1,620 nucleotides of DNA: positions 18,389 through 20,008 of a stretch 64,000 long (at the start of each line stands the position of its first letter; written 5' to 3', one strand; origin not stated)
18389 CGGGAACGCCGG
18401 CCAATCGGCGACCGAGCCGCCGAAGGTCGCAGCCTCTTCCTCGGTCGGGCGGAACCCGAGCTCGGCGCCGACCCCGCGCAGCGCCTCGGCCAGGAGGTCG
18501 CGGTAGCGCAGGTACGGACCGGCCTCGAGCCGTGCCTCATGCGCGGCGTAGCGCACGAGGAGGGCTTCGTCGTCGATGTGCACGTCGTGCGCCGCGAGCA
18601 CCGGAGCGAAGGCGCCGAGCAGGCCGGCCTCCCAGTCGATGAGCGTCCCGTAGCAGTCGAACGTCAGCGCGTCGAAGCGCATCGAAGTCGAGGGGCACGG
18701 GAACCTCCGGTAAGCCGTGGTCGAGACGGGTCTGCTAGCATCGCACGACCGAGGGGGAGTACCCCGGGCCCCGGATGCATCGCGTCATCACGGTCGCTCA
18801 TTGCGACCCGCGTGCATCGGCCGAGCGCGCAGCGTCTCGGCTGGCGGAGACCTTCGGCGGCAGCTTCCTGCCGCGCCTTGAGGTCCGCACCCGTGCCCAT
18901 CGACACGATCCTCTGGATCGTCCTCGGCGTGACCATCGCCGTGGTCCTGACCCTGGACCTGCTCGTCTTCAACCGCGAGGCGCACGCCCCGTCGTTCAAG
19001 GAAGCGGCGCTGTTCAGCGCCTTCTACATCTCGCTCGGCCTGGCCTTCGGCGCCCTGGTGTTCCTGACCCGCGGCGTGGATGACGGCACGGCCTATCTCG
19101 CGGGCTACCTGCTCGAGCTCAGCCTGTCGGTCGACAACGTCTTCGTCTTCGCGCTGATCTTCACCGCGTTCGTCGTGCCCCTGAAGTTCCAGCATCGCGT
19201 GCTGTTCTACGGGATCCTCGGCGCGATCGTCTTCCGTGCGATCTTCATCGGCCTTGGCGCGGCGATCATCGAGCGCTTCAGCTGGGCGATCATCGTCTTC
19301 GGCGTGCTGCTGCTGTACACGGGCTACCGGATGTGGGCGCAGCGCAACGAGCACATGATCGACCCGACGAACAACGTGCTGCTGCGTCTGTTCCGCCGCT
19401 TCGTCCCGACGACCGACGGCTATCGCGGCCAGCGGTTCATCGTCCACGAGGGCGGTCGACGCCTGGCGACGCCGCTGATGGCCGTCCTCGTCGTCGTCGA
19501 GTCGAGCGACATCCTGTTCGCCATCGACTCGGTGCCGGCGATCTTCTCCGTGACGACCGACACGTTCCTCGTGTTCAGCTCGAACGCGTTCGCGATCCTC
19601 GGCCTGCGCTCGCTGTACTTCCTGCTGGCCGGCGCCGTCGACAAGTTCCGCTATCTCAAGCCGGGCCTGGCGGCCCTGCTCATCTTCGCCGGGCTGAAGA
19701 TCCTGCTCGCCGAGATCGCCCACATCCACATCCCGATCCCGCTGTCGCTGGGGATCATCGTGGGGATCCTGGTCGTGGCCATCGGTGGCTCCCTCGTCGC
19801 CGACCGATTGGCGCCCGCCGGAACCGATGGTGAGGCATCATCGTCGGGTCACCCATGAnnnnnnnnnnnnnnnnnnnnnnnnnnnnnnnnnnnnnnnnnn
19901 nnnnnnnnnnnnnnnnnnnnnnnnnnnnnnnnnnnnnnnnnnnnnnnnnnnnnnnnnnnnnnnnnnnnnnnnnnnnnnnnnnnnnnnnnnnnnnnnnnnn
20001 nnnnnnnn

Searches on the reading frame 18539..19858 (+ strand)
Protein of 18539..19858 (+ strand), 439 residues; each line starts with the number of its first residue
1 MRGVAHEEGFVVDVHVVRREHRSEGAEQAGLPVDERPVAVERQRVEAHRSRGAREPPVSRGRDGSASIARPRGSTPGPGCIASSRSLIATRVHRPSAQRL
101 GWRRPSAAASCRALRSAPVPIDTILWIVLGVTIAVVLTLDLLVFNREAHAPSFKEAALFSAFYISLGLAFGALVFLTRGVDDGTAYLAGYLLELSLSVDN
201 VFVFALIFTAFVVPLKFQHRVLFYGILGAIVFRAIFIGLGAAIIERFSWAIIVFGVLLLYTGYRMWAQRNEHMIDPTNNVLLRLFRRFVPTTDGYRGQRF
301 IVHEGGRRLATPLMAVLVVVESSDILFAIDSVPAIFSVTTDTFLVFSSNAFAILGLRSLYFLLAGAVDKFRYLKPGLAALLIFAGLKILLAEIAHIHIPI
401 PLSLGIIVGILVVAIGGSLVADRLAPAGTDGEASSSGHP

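Call 71: search_protein_families(library=pfam, proteins=[window:18539-19858:+], max_evalue=0.01)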
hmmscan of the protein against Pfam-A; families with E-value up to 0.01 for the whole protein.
window:18539-19858:+ (439 aa): 2 families
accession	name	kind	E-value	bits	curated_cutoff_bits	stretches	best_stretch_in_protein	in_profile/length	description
PF03741.22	TerC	-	2.5e-47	161.3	27.8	1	188-390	2-176/178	Integral membrane protein TerC family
PF04831.18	POPDC1-3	-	0.0012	19.4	28.1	1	204-289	10-96/140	POPDC1-3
